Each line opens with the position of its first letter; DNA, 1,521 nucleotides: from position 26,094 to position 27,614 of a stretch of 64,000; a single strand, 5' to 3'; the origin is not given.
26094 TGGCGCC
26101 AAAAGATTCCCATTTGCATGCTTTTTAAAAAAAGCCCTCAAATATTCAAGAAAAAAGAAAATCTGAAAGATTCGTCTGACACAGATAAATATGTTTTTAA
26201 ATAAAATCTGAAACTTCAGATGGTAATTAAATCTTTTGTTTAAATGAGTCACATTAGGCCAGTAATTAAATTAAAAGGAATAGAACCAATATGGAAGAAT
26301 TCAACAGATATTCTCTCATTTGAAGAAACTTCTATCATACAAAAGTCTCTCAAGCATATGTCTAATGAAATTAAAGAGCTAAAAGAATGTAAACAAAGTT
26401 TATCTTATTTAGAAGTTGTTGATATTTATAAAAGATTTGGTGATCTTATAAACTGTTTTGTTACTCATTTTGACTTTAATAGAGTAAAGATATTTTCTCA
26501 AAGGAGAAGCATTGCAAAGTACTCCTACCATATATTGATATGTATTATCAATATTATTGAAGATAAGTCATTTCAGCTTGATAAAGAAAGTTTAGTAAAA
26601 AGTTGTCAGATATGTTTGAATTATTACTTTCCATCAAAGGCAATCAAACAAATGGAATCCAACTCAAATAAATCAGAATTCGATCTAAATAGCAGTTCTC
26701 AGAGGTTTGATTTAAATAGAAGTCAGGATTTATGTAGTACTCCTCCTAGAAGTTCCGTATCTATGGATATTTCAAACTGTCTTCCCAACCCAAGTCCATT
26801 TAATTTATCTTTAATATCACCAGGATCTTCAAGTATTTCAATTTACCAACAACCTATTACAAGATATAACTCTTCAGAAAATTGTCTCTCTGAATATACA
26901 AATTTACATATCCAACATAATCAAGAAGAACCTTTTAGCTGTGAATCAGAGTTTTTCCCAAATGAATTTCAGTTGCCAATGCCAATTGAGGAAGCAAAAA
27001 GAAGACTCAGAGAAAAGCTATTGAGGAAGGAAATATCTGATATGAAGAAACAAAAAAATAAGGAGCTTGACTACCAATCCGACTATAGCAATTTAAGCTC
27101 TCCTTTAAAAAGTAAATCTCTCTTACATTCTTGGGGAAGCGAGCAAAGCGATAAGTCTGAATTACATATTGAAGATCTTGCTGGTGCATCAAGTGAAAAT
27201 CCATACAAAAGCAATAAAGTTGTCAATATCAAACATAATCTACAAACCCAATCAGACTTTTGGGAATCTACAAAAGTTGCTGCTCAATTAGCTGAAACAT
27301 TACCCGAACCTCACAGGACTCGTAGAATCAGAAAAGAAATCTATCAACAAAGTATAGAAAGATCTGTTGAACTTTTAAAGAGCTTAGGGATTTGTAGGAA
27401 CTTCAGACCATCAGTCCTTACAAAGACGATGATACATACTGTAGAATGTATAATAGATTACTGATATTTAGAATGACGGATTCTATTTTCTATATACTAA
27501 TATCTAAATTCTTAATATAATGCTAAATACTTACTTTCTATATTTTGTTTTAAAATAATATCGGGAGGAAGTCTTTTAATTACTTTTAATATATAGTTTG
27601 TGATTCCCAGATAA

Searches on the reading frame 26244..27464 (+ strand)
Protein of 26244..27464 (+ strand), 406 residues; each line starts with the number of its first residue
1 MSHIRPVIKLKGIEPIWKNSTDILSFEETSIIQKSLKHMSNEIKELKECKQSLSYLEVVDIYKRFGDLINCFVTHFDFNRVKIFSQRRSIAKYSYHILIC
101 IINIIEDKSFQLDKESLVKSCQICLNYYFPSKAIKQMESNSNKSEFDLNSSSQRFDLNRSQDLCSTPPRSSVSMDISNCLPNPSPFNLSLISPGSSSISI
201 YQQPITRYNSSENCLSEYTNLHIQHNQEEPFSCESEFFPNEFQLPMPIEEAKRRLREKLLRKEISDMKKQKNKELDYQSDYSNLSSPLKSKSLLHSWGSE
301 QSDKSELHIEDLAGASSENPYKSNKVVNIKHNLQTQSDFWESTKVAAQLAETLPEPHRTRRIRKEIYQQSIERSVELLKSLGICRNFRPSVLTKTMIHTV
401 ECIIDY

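Call 9: search_protein_families(library=pfam, proteins=[window:26244-27464:+])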
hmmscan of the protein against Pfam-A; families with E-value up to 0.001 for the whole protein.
window:26244-27464:+ (406 aa): 0 families

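Call 29: find_homologous_proteins(query=window:26244-27464:+, max_evalue=0.00001)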
Query window:26244-27464:+ (406 aa): 9 proteins with E <= 0.00001 among 3211 candidates.
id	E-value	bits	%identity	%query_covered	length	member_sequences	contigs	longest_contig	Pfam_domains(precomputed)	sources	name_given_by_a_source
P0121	1.1e-259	879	99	100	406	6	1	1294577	-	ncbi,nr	ncbi:Uncharacterized protein CTYZ_00001479 [Cryptosporidium tyzzeri]|nr:Uncharacterized protein CTYZ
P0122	2.7e-226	769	86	100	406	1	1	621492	-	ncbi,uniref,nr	ncbi:uncharacterized protein ELE39_002446 [Cryptosporidium sp. chipmunk genotype I]|uniref:uncharact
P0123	2.4e-197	674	78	100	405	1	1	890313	-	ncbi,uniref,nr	ncbi:uncharacterized protein cubi_02417 [Cryptosporidium ubiquitum]|uniref:Uncharacterized protein n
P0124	1.2e-194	665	76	100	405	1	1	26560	-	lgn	-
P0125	1.6e-173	595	69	100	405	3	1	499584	-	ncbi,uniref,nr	ncbi:hypothetical protein OJ253_364 [Cryptosporidium canis]|uniref:Uncharacterized protein n=1 Tax=C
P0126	4.6e-171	587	70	100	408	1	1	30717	-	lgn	-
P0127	5.2e-128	445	57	100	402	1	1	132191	-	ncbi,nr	ncbi:hypothetical protein HWI79_2432 [Cryptosporidium felis]|nr:hypothetical protein HWI79_2432 [Cry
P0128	7.0e-99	350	48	99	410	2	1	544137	-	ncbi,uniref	ncbi:hypothetical protein RS030_71105 [Cryptosporidium xiaoi]|uniref:Uncharacterized protein n=1 Tax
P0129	1.0e-87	313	45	98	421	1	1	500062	-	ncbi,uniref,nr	ncbi:hypothetical protein FG386_000376 [Cryptosporidium ryanae]|uniref:uncharacterized protein n=1 T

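Call 30: find_encoding_contigs(protein=P0122, flank=10000, max_places=1)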
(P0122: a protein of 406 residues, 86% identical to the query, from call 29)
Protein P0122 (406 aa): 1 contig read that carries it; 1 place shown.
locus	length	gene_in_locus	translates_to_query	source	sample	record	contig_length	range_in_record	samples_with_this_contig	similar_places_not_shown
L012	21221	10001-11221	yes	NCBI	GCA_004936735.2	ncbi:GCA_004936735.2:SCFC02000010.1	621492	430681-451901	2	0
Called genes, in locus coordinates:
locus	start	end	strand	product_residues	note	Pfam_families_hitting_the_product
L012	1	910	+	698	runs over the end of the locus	PF05175:MTS (faint), PF08241:Methyltransf_11 (faint), PF08242:Methyltransf_12 (faint), PF13649:Methyltransf_25 (faint), PF13847:Methyltransf_31, PF01564:Spermine_synth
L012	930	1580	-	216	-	PF12874:zf-met (weak), PF16835:SF3A2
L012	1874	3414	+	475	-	PF05116:S6PP, PF08282:Hydrolase_3, PF05116:S6PP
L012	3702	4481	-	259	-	-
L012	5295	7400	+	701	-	-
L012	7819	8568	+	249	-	-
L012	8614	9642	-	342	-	-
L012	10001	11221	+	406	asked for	-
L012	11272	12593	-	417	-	PF03016:Exostosin_GT47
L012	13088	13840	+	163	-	-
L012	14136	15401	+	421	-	-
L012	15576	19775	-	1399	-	PF08514:STAG (faint)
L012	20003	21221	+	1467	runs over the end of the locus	PF25773:TPR_ANAPC2 (weak)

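Call 31: find_encoding_contigs(protein=P0123, flank=10000, max_places=1)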
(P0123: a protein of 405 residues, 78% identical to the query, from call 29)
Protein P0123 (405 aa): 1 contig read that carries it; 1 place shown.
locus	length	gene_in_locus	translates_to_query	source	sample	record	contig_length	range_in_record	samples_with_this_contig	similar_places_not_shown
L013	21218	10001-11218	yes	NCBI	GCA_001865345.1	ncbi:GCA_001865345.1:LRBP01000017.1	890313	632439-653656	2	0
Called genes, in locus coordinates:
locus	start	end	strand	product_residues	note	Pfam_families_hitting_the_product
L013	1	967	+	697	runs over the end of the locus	PF05175:MTS (faint), PF08241:Methyltransf_11 (faint), PF08242:Methyltransf_12 (faint), PF13649:Methyltransf_25 (faint), PF13847:Methyltransf_31, PF01564:Spermine_synth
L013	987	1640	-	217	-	PF12874:zf-met (weak), PF16835:SF3A2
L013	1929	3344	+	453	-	PF05116:S6PP, PF08282:Hydrolase_3, PF05116:S6PP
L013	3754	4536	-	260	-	-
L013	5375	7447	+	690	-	-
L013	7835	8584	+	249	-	-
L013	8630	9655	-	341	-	-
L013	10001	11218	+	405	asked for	-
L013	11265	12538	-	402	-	PF03016:Exostosin_GT47, PF24785:RXYLT1_C (faint)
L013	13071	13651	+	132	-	-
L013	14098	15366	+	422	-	-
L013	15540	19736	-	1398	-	PF08514:STAG (weak)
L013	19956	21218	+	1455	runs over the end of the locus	PF25773:TPR_ANAPC2 (weak)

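Call 32: find_encoding_contigs(protein=P0125, flank=10000, max_places=1)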
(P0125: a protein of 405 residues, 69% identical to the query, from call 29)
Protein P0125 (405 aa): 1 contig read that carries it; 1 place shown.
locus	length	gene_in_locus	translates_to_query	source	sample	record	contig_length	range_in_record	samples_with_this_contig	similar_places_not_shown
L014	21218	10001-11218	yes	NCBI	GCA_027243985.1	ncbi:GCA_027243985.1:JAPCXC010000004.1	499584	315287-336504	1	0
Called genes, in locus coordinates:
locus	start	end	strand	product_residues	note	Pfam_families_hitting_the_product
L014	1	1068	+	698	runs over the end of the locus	PF08241:Methyltransf_11 (faint), PF08242:Methyltransf_12 (faint), PF13649:Methyltransf_25 (faint), PF13847:Methyltransf_31, PF01564:Spermine_synth (weak)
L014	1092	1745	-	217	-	PF12874:zf-met (weak), PF16835:SF3A2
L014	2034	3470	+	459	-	PF05116:S6PP, PF08282:Hydrolase_3, PF05116:S6PP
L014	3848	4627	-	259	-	-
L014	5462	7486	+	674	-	-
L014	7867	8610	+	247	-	-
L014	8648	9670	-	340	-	-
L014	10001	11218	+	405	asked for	-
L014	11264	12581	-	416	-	PF03016:Exostosin_GT47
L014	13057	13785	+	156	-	-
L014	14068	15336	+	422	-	-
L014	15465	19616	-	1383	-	PF08514:STAG (weak)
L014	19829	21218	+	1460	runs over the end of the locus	PF25773:TPR_ANAPC2 (weak)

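Call 33: find_encoding_contigs(protein=P0127, flank=10000, max_places=1)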
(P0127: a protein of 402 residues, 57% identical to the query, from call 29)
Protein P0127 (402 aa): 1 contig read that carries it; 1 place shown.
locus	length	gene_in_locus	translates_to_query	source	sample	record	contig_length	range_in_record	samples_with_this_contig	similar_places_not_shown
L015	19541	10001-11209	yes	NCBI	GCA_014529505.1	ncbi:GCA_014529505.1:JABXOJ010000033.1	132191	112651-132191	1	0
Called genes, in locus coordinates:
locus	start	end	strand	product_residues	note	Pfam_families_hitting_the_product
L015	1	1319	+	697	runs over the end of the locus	PF13489:Methyltransf_23 (faint), PF01564:Spermine_synth (faint), PF08241:Methyltransf_11 (weak), PF08242:Methyltransf_12 (faint), PF13649:Methyltransf_25 (weak), PF13847:Methyltransf_31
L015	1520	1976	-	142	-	PF12874:zf-met (weak)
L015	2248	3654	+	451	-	PF05116:S6PP, PF08282:Hydrolase_3, PF05116:S6PP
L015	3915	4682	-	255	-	-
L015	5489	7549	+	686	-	-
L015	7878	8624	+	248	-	-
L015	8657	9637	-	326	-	-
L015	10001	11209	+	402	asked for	-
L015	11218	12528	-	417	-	PF03016:Exostosin_GT47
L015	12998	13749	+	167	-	-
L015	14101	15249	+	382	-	-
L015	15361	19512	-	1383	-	PF08514:STAG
